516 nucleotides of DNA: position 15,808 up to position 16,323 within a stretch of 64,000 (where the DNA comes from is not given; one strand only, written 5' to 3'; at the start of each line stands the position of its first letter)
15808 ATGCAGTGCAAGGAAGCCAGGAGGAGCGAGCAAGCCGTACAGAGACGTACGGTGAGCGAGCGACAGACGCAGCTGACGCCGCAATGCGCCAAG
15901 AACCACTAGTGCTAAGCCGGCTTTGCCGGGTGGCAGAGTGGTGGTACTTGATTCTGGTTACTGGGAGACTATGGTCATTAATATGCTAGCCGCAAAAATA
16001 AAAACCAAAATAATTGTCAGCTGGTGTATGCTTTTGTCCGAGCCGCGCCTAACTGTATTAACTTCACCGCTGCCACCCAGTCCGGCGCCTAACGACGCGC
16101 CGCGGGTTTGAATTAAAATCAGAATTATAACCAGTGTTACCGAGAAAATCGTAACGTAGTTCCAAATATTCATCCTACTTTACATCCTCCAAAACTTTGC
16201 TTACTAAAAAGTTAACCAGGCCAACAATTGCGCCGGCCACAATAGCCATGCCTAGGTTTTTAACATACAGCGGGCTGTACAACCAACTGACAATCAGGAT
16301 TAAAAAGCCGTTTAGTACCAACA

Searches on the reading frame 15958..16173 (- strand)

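Call 52: search_protein_families(library=pfam, proteins=[window:15958-16173:-], max_evalue=0.01)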
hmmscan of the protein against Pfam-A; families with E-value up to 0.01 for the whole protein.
window:15958-16173:- (71 aa): 1 family
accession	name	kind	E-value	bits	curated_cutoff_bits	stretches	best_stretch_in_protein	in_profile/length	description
PF03840.19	SecG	-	8.1e-06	26.3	29.2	1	8-66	6-66/70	Preprotein translocase SecG subunit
